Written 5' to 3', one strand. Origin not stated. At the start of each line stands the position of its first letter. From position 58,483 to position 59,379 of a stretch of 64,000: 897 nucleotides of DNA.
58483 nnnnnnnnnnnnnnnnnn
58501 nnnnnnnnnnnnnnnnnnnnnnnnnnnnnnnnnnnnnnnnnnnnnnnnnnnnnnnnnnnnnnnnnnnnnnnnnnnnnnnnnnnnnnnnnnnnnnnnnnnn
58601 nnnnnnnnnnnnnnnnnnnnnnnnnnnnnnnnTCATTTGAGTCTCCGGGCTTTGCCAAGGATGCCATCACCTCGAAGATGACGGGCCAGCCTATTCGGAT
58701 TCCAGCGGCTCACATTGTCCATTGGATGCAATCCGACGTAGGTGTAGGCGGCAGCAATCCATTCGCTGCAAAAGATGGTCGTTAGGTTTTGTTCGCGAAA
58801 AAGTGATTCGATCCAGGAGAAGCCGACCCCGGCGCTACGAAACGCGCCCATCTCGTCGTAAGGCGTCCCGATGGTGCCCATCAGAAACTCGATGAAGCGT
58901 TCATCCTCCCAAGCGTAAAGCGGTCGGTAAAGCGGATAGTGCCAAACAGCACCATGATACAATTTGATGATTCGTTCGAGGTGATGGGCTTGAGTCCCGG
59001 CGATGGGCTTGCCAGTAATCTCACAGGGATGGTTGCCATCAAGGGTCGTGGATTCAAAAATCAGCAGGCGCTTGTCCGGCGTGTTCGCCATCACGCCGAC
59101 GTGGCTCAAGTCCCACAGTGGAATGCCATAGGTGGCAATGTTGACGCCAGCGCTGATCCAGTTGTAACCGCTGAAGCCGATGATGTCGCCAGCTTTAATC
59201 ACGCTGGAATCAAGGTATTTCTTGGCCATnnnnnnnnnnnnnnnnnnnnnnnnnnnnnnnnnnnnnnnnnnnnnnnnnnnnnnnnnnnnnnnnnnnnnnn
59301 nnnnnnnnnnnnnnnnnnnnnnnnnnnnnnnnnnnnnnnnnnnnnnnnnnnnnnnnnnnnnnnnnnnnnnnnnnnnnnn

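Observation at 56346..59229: Putative lysis cassette at the head of a lambda-like late operon, containing a periplasmic thioredoxin (WCGPC) lipoprotein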

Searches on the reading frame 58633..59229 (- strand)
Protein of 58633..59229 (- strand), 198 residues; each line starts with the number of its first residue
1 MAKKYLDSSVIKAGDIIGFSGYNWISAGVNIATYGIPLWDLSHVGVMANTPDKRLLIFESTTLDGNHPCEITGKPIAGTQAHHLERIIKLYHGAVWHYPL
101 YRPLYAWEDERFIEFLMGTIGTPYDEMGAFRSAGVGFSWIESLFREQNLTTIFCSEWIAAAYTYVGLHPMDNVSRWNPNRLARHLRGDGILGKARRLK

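Call 4: search_protein_families(library=pfam, proteins=[window:58633-59229:-], max_evalue=0.1)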
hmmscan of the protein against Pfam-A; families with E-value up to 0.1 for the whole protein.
window:58633-59229:- (198 aa): 0 families

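Call 5: search_protein_families(library=phrogs, proteins=[window:58633-59229:-], max_evalue=0.1)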
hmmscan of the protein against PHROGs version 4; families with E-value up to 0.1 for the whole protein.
window:58633-59229:- (198 aa): 2 families
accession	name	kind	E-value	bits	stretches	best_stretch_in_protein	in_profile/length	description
phrog_1128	-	moron, auxiliary metabolic gene and host takeover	1.8e-08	35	1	102-184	90-167/381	enoyl-CoA hydratase/carnithine racemase-like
phrog_22304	-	unknown function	0.011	16.8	1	114-184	21-77/85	-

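Call 6: search_protein_families(library=ncbifam, proteins=[window:58633-59229:-], max_evalue=0.1)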
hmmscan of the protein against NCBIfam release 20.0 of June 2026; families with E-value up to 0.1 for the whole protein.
window:58633-59229:- (198 aa): 0 families

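Call 9: search_solved_structures(query=window:58633-59229:-, max_evalue=10, show_alignments=2)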
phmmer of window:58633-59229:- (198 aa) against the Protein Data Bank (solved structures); distinct sequences matched with E-value up to 10: 0.

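Call 11: find_homologous_proteins(query=window:58633-59229:-, max_evalue=0.001)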
Query window:58633-59229:- (198 aa): 464 proteins with E <= 0.001 among 679 candidates; the best 120 are listed.
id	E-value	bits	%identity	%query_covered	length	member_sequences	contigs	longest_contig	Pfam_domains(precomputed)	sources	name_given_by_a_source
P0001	4.9e-135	466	100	100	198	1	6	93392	-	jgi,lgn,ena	-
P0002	5.7e-101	354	74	99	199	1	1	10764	-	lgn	-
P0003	4.7e-97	342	71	100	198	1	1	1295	-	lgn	-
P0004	8.5e-97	341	78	94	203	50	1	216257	-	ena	-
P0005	1.9e-96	340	74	98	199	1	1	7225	-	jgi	jgi:hypothetical protein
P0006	1.4e-95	337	73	96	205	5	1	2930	-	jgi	jgi:hypothetical protein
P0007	5.7e-94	332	70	100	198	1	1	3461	-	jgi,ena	jgi:hypothetical protein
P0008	8.9e-94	331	77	95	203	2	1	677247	-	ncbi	-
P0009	3.9e-93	329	70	99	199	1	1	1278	-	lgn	-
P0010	1.2e-91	324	73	95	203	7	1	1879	-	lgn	-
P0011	1.3e-91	324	74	95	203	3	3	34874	-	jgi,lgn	-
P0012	5.0e-91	322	74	94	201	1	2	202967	-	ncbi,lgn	ncbi:MAG: hypothetical protein ABFC88_12950 [Thermoguttaceae bacterium]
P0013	4.3e-90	319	71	96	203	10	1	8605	-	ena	-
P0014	5.3e-90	319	74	94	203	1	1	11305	-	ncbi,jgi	-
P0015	7.2e-90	318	69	100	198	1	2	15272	-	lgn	-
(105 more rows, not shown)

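Call 12: find_encoding_contigs(protein=P0008, flank=10000, max_places=2)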
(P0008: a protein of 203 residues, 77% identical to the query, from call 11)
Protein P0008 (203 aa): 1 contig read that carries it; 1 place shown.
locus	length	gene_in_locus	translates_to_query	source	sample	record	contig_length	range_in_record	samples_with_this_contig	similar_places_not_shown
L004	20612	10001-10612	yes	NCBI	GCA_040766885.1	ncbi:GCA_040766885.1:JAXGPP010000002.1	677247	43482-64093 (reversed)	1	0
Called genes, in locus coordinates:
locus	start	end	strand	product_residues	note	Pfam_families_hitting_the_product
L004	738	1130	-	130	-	-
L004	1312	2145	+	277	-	PF00239:Resolvase, PF07508:Recombinase (weak)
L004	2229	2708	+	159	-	-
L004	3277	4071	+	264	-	PF00239:Resolvase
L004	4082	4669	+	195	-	-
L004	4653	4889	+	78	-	-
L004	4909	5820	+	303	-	-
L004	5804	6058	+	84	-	-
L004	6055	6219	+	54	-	-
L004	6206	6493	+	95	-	-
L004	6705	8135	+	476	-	-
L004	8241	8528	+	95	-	-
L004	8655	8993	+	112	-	-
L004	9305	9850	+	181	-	-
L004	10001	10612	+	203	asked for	-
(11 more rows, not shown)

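Call 13: find_encoding_contigs(protein=P0012, flank=10000, max_places=2)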
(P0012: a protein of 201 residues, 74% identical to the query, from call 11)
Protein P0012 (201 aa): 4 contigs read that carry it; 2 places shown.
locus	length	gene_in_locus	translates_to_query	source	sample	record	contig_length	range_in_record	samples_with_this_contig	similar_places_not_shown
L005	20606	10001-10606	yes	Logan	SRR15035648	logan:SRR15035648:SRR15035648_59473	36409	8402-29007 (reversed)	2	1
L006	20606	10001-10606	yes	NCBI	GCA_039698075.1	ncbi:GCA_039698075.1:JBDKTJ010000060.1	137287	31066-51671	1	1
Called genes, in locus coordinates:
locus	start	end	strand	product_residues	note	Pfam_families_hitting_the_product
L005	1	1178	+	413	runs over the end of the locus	-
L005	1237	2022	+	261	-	-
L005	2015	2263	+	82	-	-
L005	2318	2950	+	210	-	-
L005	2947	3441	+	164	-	-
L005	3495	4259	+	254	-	PF00239:Resolvase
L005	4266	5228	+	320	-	-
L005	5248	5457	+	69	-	-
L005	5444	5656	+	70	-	-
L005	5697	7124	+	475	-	-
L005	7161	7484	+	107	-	-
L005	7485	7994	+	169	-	-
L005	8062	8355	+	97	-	-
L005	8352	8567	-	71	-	-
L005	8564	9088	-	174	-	-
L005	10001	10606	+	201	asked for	-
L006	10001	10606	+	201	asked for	-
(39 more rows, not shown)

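Call 17: search_solved_structures(query=A1, max_evalue=10, show_alignments=3)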
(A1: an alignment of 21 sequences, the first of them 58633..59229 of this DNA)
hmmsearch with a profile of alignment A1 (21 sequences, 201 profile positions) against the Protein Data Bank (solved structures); distinct sequences matched with E-value up to 10: 0.
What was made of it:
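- On Permuted NlpC/P60 (YiiX/YaeF, MEROPS C92, Pfam PF05708): A profile search of PDB sequences finds nothing (call 17).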

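Call 18: search_protein_families(library=pfam, alignment_id=A1, max_evalue=1)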
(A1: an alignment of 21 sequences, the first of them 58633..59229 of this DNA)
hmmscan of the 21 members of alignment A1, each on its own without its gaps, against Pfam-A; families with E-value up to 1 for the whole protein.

A. member 1, window:58633-59229:- (198 aa): 0 families

B. families by the number of members that match (of 21 scanned): 6 families
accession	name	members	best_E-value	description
PF05708.18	Peptidase_C92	2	0.016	Permuted papain-like amidase enzyme, YaeF/YiiX, C92 family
PF20189.3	DUF6552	2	0.036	Family of unknown function (DUF6552)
PF08139.17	LPAM_1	1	0.0017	Prokaryotic membrane lipoprotein lipid attachment site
PF09642.15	YonK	1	0.092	YonK protein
PF13813.11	MBOAT_2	1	0.11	Membrane bound O-acyl transferase family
PF14481.13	Fimbrial_PilY2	1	0.27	Type 4 fimbrial biogenesis protein PilY2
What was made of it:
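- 58633..59229 (-): A: 198-aa cytoplasmic permuted NlpC/P60 (YiiX/TseH-type) cysteine hydrolase; candidate endolysin. Pfam Peptidase_C92 gives weak hits in 2 of 21 homologues (call 18).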

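Call 28: predict_structure(alignment_id=A1)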
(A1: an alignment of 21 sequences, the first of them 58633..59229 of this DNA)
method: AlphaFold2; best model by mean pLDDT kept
length: 198 residues; sequences in the alignment: 21
mean_pLDDT: 76.6   pTM: 0.77
mean pLDDT of the five models: 76.6, 76.1, 75.1, 74.6, 70.9
residues with pLDDT >= 90: 67; 70-90: 67; 50-70: 33; < 50: 31
segments of 3 or more residues with pLDDT < 50: 1-3, 23-39, 134-144
pLDDT, mean of each block of 10 residues (from residue 1): 60 92 48 44 89 92 73 89 90 88 96 93 71 46 53 77 87 69 89 88
secondary structure, 60 per line:
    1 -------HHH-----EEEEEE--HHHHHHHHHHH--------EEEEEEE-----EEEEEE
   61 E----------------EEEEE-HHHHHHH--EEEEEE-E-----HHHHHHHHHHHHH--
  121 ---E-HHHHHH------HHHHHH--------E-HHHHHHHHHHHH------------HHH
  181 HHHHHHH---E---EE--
elements in order: E16-21 H24-34 E43-49 E55-61 E78-82 H84-90 E93-98 H106-118 H126-131 H138-143 H154-165 H178-187

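Call 38: find_related_loci(query=A1, collection=viral_contigs, flank=8000)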
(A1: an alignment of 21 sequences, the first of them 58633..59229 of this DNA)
Query A1 (198 aa) in viral_contigs; peptide patterns used: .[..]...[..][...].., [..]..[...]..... (x = any residue, [..] = any of these).
112 stretches matched a pattern; 76 encode a relative of the query (tblastn E <= 1e-3); 76 distinct loci.
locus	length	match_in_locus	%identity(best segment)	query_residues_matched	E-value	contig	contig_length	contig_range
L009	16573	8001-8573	73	8-198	1e-97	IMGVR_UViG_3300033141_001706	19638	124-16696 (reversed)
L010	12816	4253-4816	77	11-198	9e-97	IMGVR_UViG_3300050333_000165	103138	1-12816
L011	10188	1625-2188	76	11-198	1e-95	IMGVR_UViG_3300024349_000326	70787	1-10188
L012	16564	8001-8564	74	11-198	2e-94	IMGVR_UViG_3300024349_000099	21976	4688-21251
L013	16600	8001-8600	71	1-198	8e-92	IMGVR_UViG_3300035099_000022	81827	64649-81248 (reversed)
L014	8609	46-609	74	11-198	3e-91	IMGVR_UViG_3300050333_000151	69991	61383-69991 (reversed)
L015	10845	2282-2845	74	11-198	2e-91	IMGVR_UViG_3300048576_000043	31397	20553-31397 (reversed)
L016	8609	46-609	73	11-198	2e-90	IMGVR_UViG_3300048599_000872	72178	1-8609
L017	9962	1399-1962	73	11-198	2e-90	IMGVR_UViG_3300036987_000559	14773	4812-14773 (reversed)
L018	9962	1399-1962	73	11-198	2e-90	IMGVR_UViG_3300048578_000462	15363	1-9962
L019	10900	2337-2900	73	11-198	8e-90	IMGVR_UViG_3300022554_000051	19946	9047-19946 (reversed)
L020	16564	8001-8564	73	11-198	8e-90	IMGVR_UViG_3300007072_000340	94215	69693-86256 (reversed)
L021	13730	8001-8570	70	9-198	1e-88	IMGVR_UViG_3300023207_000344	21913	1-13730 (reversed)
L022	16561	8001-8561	71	12-198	3e-86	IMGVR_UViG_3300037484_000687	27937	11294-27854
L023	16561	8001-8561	71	12-198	3e-86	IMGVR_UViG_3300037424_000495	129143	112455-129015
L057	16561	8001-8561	59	11-198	5e-71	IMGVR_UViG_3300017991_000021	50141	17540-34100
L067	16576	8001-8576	50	6-198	5e-61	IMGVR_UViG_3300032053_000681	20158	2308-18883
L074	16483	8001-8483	30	1-167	3e-8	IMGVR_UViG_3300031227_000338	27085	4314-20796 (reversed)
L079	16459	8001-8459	26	11-167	9e-6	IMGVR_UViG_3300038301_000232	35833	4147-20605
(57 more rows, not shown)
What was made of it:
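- Tried and rejected: *Contig ends 45 nt upstream of A mark a cos site.* They coincide with the start codon of the 203-aa version of A, so they are provirus trimming at a gene boundary (call 38).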

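Call 42: search_protein_families(library=phrogs, proteins=[L079:4893-7403:+, L079:7406-7966:+, L079:7947-8579:+, L079:8763-9116:+, L079:9129-11045:+, L074:6505-7824:+, L074:8004-8594:+, L074:8572-8961:+, L074:9446-11080:+, L074:11073-13322:+], max_evalue=0.01)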
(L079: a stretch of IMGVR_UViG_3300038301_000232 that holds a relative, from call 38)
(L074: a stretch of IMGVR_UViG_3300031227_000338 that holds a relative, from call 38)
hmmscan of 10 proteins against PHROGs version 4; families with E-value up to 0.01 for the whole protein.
L079:4893-7403:+ (836 aa): 12 families
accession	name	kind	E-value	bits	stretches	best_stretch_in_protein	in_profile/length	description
phrog_113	-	head and packaging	5.8e-63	214.6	1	20-453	28-440/1272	portal protein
phrog_241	-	head and packaging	1.1e-18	68.6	1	717-797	198-278/679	head morphogenesis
phrog_115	-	head and packaging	2e-10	41.5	1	716-798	241-323/665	minor head protein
phrog_595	-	head and packaging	3.3e-08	34.3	1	702-793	214-298/513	head maturation protease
phrog_2841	-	head and packaging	1.1e-07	32.3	1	714-793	228-307/525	minor head protein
phrog_19480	-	head and packaging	1.3e-06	28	1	707-791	655-735/737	head morphogenesis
phrog_21789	-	head and packaging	8.1e-06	24.8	1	723-805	195-273/1195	virion structural protein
phrog_4728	-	head and packaging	0.0001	22.2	1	751-793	253-300/591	head morphogenesis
phrog_3517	-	head and packaging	0.00025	21.5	1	718-798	236-334/371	head morphogenesis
phrog_28799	-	unknown function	0.0021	19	1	64-157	59-156/178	-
phrog_9907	-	head and packaging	0.0027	17.9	1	710-778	135-199/421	minor head protein and DNA pilot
phrog_8089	-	head and packaging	0.0082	16.5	0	513-571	166-224/268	head morphogenesis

L079:7406-7966:+ (186 aa): 0 families

L079:7947-8579:+ (210 aa): 1 family
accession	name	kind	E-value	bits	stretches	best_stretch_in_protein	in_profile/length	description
phrog_1128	-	moron, auxiliary metabolic gene and host takeover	1.4e-15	58.5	1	14-193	17-166/381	enoyl-CoA hydratase/carnithine racemase-like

L079:8763-9116:+ (117 aa): 0 families

L079:9129-11045:+ (638 aa): 5 families
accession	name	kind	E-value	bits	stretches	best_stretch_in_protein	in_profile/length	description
phrog_4636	-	tail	2.3e-42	146.3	4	422-635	535-753/763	tail spike protein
phrog_6002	-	head and packaging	4.7e-26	91.7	3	368-484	695-808/1183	virion structural protein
phrog_23837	-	head and packaging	4.4e-21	76.3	2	102-347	117-353/507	virion structural protein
phrog_5481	-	tail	1.7e-07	31.1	1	390-634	794-1024/1043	tail fiber protein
phrog_9624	-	unknown function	0.00033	20.7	0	287-337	284-333/411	-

L074:6505-7824:+ (439 aa): 3 families
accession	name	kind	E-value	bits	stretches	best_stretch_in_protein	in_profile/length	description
phrog_1990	-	DNA, RNA and nucleotide metabolism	2.3e-95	320.3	1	12-291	15-287/290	Cas4-domain exonuclease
phrog_2506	-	DNA, RNA and nucleotide metabolism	7e-05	23.1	1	101-236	185-337/342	exonuclease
phrog_434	-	DNA, RNA and nucleotide metabolism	0.0063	16.8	1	127-202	158-230/372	RecE-like recombination exonuclease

L074:8004-8594:+ (196 aa): 1 family
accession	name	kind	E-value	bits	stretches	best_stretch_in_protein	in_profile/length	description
phrog_1128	-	moron, auxiliary metabolic gene and host takeover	3.9e-08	33.9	1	3-159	15-146/381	enoyl-CoA hydratase/carnithine racemase-like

L074:8572-8961:+ (129 aa): 0 families

L074:9446-11080:+ (544 aa): 8 families
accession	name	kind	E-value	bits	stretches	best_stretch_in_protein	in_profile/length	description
phrog_16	-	DNA, RNA and nucleotide metabolism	1.4e-95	322.4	1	12-541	270-759/986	DNA helicase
phrog_62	-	DNA, RNA and nucleotide metabolism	1.1e-15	57.2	2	13-170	695-850/1881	DNA helicase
phrog_16694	-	unknown function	1.8e-09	37.1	2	239-354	539-662/1010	-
phrog_9690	-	DNA, RNA and nucleotide metabolism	6e-09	36.4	1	121-365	37-269/306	DNA helicase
phrog_16259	-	DNA, RNA and nucleotide metabolism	7.1e-09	36.3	1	32-141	130-239/330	DNA helicase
phrog_6819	-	DNA, RNA and nucleotide metabolism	0.0017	17.8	0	34-145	36-153/645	Holliday junction branch migration helicase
phrog_3830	-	unknown function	0.0044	16.2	0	130-169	401-436/1032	-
phrog_17317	-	unknown function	0.0072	17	0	386-405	8-27/31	-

L074:11073-13322:+ (749 aa): 12 families
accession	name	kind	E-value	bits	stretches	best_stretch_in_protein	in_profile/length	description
phrog_3022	-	DNA, RNA and nucleotide metabolism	4.8e-80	271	2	323-710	346-747/788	DNA primase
phrog_1156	-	DNA, RNA and nucleotide metabolism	4.3e-31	109.2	1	3-164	15-191/855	DNA primase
phrog_10514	-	DNA, RNA and nucleotide metabolism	6.8e-27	95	1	336-718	341-725/750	DNA primase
phrog_5852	-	DNA, RNA and nucleotide metabolism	3.6e-25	89.7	1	5-152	70-233/242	DNA polymerase/primase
phrog_695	-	DNA, RNA and nucleotide metabolism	9.8e-21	75.2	1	2-273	9-271/704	DNA polymerase/primase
phrog_5177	-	DNA, RNA and nucleotide metabolism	1.4e-17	63.9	1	1-145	20-168/876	DNA polymerase/primase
phrog_906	-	DNA, RNA and nucleotide metabolism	2.3e-14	54.1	1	23-154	77-232/872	DNA polymerase/primase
phrog_5311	-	DNA, RNA and nucleotide metabolism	8.6e-10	38.5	1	462-723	410-664/692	helicase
phrog_25777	-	DNA, RNA and nucleotide metabolism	9.7e-08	31.5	1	334-472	423-557/907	DNA primase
phrog_10729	-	DNA, RNA and nucleotide metabolism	1.4e-07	31.2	1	4-152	17-165/722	DNA polymerase/primase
phrog_33132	-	DNA, RNA and nucleotide metabolism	7.6e-05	22.5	0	333-408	22-97/495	DNA primase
phrog_8643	-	DNA, RNA and nucleotide metabolism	0.0099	16.7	0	21-142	51-175/179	DNA polymerase/primase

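Call 53: find_related_loci(query=A1, collection=genome_contigs, flank=6000)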
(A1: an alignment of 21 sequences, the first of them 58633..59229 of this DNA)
Query A1 (198 aa) in genome_contigs; peptide patterns used: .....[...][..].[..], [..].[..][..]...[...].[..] (x = any residue, [..] = any of these).
29 stretches matched a pattern; 12 encode a relative of the query (tblastn E <= 1e-3); 12 distinct loci.
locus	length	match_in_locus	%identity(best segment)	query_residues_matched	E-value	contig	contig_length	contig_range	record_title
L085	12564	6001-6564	77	11-198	2e-97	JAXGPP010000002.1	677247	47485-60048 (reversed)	MAG: Thermoguttaceae bacterium isolate AnMBR.bin305 bin305_2, whole genome shotgun sequence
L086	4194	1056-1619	74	11-198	4e-97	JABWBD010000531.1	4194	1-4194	MAG: Pirellulales bacterium isolate MAG_21 scaffold_26866, whole genome shotgun sequence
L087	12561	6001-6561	74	12-198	1e-94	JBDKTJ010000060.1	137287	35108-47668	MAG: Thermoguttaceae bacterium isolate 6_bin.38_R1 c_000000893244, whole genome shotgun sequence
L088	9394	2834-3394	74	12-198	3e-94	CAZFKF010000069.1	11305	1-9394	MAG TPA_asm: uncultured Planctomycetaceae bacterium isolate binchicken_co20_427 genome assembly, contig: NODE_10560_leng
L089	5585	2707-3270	72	11-198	2e-91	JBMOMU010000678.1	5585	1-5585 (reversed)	MAG: Planctomycetota bacterium isolate Betzabe_MAG058 MAG058_678, whole genome shotgun sequence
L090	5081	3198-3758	65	11-198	7e-83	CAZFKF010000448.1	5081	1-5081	MAG TPA_asm: uncultured Planctomycetaceae bacterium isolate binchicken_co20_427 genome assembly, contig: NODE_29113_leng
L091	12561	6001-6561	65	11-198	7e-81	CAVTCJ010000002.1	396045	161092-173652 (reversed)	MAG: uncultured Planctomycetota bacterium isolate MFD02416.bin.2.218 genome assembly, contig: contig_13747, whole genome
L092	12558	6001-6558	56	11-198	4e-65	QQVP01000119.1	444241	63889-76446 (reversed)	MAG: Planctomycetota bacterium isolate MB_PLM_2 c_000000000010, whole genome shotgun sequence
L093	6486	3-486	74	36-198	2e-63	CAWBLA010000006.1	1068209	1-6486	MAG: uncultured Planctomycetaceae bacterium isolate MFD02416.bin.2.133 genome assembly, contig: contig_3591, whole genom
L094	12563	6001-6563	63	11-198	4e-60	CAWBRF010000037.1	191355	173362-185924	MAG: uncultured Planctomycetia bacterium isolate MFD01231.bin.2.10 genome assembly, contig: contig_5640, whole genome sh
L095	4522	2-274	62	108-198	5e-35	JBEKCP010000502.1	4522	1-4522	MAG: Thermoguttaceae bacterium isolate SPRUCE 162 SPRUCE_162_502, whole genome shotgun sequence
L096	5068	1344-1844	30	3-174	1e-8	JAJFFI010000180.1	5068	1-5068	MAG: Alphaproteobacteria bacterium isolate OFTM306 OFTM306_179, whole genome shotgun sequence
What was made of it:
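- The host is Planctomycetota: 11 of 11 close genomic hits, some in contigs of 0.2-1.07 Mb (call 53).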

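Call 59: search_protein_families(library=phrogs, proteins=[L067:8555-8812:+], max_evalue=0.01)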
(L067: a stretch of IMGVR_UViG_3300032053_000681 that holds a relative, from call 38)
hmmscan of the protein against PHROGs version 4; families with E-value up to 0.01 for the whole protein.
L067:8555-8812:+ (85 aa): 0 families

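Call 98: search_protein_families(library=phrogs, proteins=[L057:58-594:+, L057:594-1520:+, L057:1535-2071:+, L057:2083-3222:+], max_evalue=0.01)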
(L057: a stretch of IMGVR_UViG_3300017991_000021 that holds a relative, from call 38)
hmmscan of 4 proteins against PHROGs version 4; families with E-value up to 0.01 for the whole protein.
L057:58-594:+ (178 aa): 1 family
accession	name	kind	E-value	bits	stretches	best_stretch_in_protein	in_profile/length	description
phrog_24754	-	tail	2.3e-07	31.9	1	60-176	80-198/202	tail fiber protein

L057:594-1520:+ (308 aa): 0 families

L057:1535-2071:+ (178 aa): 0 families

L057:2083-3222:+ (379 aa): 0 families

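Call 99: search_protein_families(library=padloc, proteins=[window:58633-59229:-], max_evalue=0.01)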
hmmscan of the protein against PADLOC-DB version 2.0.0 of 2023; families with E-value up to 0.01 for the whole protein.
window:58633-59229:- (198 aa): 0 families
